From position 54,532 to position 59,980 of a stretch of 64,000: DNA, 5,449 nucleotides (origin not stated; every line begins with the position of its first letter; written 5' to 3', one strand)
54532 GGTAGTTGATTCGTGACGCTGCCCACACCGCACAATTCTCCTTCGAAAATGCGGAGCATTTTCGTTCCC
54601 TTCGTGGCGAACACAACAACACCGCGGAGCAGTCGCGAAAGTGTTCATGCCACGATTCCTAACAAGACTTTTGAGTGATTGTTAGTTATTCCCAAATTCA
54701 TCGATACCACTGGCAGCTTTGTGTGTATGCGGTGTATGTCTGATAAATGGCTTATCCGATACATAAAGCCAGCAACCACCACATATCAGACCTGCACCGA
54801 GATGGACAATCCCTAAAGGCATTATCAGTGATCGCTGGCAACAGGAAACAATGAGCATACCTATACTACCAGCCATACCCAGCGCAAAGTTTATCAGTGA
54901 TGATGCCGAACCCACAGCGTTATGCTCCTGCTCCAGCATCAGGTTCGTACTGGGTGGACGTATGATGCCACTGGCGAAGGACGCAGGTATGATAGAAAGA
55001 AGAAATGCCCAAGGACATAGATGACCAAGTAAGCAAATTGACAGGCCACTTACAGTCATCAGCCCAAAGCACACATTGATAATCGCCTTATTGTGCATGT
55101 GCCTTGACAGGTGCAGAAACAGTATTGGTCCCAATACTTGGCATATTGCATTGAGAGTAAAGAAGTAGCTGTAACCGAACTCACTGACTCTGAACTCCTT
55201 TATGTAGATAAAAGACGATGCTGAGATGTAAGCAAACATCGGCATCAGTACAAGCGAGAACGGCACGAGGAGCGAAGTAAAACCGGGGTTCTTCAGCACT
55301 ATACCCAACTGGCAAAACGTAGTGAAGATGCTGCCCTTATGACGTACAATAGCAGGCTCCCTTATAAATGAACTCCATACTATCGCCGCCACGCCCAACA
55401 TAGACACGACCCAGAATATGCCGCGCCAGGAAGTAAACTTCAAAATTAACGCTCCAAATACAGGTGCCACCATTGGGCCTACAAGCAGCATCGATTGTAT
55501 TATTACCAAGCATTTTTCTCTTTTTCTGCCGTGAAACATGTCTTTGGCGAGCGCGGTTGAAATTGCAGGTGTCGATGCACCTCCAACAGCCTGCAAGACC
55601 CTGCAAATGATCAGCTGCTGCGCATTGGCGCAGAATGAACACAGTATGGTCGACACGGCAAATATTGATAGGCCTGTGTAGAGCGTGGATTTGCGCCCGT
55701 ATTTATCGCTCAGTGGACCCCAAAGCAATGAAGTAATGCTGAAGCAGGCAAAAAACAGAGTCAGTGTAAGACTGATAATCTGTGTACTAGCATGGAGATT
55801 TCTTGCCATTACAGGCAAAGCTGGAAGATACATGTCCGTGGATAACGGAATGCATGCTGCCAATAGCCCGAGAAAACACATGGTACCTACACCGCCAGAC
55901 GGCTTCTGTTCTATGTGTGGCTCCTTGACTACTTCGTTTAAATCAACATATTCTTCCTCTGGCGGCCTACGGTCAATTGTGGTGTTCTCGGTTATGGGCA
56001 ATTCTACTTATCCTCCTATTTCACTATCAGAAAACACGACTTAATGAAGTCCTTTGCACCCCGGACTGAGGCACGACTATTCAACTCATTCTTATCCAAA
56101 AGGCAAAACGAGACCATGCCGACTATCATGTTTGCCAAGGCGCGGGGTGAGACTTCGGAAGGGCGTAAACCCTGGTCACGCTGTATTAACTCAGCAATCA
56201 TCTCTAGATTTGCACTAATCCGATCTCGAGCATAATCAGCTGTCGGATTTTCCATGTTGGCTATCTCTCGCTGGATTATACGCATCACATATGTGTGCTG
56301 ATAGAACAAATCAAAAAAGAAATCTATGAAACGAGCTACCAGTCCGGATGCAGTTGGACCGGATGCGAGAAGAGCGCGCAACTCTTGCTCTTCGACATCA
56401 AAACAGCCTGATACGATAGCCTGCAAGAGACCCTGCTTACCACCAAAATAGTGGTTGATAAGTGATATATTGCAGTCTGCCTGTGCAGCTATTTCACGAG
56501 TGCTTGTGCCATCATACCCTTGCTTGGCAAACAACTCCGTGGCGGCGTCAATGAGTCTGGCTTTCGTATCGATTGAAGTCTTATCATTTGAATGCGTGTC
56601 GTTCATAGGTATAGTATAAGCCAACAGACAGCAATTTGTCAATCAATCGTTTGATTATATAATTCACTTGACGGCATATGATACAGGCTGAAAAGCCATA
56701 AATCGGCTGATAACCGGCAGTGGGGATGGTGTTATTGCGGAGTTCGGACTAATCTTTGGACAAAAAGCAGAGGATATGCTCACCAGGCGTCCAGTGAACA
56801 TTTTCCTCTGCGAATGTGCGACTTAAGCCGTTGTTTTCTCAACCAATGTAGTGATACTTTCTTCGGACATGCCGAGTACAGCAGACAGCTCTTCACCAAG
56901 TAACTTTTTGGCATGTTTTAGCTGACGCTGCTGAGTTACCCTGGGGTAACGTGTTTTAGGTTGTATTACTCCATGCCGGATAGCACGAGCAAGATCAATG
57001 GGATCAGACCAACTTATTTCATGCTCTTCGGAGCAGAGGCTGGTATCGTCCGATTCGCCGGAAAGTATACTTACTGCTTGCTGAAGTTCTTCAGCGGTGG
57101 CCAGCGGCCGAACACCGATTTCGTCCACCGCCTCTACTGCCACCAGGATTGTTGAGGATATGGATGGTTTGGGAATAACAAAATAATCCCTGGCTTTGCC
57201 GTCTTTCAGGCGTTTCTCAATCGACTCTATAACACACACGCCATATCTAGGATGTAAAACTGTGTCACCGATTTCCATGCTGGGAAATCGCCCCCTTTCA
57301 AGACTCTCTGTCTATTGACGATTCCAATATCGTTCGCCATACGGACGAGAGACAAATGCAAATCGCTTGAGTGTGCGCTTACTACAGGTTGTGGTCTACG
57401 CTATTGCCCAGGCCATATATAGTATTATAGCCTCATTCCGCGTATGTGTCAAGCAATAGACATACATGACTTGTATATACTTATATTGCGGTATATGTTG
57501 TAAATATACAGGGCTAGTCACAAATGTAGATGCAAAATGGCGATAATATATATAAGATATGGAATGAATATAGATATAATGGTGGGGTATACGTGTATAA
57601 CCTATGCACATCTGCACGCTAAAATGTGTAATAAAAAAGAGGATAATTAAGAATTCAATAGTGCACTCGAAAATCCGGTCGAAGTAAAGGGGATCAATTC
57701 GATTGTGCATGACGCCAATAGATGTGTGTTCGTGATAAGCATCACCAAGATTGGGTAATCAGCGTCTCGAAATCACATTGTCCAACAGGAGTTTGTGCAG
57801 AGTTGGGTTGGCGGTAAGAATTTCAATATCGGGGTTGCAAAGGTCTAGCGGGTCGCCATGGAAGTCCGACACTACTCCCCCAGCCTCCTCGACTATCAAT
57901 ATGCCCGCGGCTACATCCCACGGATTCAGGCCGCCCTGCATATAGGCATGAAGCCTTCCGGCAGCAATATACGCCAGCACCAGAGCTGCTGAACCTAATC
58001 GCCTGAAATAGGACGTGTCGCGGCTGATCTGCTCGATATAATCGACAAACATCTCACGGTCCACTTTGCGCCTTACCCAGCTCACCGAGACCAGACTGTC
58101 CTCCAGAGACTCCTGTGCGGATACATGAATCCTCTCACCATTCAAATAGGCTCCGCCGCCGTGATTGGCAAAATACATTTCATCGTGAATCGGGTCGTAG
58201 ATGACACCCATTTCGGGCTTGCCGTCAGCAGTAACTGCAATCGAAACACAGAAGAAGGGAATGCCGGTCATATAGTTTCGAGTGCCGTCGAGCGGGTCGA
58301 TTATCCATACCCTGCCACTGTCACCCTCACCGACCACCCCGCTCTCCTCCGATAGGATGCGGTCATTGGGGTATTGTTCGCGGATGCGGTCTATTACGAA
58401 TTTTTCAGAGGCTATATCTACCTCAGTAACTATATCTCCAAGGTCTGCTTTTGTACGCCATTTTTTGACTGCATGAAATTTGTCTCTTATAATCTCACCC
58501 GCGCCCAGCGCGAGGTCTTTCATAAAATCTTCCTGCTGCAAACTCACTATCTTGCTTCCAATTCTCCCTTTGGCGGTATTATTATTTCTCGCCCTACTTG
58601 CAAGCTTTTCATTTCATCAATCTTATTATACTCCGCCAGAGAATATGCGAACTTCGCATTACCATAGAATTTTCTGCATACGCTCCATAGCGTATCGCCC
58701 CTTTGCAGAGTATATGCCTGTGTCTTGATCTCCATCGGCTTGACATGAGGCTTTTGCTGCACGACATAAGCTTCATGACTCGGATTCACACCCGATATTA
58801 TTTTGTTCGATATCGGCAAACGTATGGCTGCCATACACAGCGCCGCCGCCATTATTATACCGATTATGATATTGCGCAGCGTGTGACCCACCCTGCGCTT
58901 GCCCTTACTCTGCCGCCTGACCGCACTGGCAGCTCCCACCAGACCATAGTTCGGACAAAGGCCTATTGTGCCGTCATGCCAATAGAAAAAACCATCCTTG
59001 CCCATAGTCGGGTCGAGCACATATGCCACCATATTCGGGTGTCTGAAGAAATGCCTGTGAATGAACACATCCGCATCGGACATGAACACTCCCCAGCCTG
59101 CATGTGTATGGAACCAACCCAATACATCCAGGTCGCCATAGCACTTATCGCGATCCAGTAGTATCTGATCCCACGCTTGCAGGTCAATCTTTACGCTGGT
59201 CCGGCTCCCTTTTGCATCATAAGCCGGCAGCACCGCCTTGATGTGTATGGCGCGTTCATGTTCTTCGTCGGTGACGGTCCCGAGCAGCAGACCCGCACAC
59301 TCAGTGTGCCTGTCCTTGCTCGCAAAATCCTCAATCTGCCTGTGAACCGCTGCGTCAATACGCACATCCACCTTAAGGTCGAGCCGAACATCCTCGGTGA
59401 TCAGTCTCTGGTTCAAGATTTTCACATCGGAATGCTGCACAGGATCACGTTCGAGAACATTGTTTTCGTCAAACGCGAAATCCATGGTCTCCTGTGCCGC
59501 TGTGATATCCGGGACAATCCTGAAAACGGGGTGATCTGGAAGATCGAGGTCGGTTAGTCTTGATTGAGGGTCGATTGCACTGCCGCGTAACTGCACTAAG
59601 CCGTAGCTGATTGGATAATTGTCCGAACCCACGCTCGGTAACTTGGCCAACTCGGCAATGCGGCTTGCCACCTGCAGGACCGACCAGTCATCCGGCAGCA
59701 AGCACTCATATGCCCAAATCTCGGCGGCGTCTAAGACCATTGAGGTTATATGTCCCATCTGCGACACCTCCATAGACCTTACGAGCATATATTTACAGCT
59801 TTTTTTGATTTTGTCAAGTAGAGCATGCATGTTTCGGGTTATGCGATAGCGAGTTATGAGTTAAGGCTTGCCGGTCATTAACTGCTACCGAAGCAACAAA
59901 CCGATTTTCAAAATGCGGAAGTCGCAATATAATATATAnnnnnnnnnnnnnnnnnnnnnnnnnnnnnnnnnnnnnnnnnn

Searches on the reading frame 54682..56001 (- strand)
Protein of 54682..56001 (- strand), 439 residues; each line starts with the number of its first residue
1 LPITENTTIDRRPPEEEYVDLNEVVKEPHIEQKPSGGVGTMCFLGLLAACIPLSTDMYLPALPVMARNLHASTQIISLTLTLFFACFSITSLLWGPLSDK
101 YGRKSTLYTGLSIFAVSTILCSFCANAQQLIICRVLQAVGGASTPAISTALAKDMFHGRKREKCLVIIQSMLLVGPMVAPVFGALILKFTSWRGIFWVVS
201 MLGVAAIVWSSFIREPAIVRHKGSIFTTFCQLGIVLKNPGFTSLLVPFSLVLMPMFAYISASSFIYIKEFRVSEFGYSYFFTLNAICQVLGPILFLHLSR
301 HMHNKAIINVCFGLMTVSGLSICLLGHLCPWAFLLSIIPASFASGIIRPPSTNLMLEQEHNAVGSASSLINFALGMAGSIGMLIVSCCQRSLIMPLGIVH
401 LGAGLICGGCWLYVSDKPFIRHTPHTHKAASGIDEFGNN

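Call 60: search_protein_families(library=pfam, proteins=[window:54682-56001:-], max_evalue=0.00001)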
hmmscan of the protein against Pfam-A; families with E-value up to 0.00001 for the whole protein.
window:54682-56001:- (439 aa): 2 families
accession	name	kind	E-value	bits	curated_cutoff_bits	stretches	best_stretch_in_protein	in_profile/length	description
PF07690.21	MFS_1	-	1.4e-50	172.6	33.4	1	45-381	2-346/347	Major Facilitator Superfamily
PF00083.30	Sugar_tr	-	1.9e-17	63.8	22.3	1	68-215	40-193/452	Sugar (and other) transporter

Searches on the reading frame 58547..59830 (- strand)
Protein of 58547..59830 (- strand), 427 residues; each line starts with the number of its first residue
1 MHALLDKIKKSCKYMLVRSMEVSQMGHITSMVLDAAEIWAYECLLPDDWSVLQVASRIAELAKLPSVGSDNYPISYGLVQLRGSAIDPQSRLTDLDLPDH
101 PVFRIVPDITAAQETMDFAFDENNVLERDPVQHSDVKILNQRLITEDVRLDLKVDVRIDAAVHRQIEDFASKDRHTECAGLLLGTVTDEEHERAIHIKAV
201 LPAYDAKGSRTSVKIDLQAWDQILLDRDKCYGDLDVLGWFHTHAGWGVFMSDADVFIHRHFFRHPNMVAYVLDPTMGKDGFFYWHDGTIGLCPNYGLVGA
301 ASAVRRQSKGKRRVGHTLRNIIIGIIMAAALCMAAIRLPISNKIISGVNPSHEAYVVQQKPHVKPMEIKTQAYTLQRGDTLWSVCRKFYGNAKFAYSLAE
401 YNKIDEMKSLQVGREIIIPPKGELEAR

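Call 60: search_protein_families(library=pfam, proteins=[window:58547-59830:-], max_evalue=0.00001)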
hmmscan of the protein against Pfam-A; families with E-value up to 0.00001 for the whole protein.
window:58547-59830:- (427 aa): 2 families
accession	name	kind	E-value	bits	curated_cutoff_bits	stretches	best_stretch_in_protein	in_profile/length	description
PF01398.27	JAB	-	7e-10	39.2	22.5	1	155-261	5-111/117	JAB1/Mov34/MPN/PAD-1 ubiquitin protease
PF01476.26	LysM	-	5.3e-06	26.7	20.9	1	373-419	1-43/43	LysM domain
